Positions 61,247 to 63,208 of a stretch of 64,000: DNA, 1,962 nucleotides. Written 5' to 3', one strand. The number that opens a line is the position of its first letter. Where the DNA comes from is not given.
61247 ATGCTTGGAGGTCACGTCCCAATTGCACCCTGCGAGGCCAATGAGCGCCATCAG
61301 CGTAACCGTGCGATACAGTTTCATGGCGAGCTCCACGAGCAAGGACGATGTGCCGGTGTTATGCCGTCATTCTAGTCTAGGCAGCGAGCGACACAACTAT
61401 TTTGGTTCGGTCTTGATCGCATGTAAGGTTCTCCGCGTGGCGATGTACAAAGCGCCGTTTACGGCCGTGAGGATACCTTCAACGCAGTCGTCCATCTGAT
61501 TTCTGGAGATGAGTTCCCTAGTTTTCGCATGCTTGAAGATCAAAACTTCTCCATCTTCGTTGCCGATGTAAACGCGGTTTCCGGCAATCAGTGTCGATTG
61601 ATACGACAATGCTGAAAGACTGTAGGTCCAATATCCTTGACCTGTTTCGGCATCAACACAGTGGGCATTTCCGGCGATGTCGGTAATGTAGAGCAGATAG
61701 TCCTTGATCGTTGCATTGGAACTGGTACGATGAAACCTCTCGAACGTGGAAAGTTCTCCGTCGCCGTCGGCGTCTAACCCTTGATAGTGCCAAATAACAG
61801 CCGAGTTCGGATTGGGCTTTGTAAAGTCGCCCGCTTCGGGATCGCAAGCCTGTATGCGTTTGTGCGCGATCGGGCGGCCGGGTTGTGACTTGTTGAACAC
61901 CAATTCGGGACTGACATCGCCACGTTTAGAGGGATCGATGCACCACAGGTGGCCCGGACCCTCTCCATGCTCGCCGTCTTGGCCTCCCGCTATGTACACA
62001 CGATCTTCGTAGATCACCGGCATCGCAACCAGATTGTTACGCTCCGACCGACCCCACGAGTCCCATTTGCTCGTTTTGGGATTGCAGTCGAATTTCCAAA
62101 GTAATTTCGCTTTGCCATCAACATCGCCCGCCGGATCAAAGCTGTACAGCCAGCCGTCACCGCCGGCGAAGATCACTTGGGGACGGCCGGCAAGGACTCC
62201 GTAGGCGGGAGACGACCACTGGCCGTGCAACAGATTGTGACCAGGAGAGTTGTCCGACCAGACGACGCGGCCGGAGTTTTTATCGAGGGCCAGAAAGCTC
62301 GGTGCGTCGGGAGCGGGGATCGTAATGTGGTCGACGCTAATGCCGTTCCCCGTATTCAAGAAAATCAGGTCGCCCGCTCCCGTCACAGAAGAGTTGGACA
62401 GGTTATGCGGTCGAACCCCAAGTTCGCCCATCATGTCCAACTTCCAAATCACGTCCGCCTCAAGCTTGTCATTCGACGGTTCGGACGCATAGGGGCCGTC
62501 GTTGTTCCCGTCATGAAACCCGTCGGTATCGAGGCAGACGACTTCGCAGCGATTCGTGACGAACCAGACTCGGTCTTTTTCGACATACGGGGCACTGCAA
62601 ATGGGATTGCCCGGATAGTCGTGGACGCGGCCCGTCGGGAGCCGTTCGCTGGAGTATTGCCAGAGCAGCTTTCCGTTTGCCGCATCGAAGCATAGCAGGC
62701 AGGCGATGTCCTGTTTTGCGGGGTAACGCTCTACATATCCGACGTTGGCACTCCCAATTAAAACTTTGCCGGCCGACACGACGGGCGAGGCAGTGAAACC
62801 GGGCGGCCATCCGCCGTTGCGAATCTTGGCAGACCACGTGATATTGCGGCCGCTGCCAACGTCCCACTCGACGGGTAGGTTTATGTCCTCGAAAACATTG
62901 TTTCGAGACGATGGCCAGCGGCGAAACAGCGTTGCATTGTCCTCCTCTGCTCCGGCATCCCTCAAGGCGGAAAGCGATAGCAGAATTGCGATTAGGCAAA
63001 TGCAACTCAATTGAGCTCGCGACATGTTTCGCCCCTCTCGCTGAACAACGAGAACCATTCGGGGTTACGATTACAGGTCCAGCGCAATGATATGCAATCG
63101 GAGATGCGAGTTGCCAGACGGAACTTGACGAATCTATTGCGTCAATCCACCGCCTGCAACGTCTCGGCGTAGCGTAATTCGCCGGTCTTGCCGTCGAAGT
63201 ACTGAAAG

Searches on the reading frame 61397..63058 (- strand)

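Call 37: search_protein_families(library=pfam, proteins=[window:61397-63058:-], max_evalue=0.001)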
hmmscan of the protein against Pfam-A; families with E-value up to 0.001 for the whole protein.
window:61397-63058:- (553 aa): 3 families
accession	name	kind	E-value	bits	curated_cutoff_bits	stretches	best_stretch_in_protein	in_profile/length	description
PF13360.13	PQQ_2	-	6.7e-18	65.6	27.6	1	428-509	8-89/233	Outer membrane protein assembly factor BamB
PF13570.13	Beta-prop_ACSF4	-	9e-08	32.3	133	0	454-514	20-81/329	Beta-alanine-activating enzyme, beta-propeller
PF01011.28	PQQ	-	6.9e-05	22.2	26.7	0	421-483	29-87/595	Glucose/ethanol/alcohol dehydrogenase, beta-propeller domain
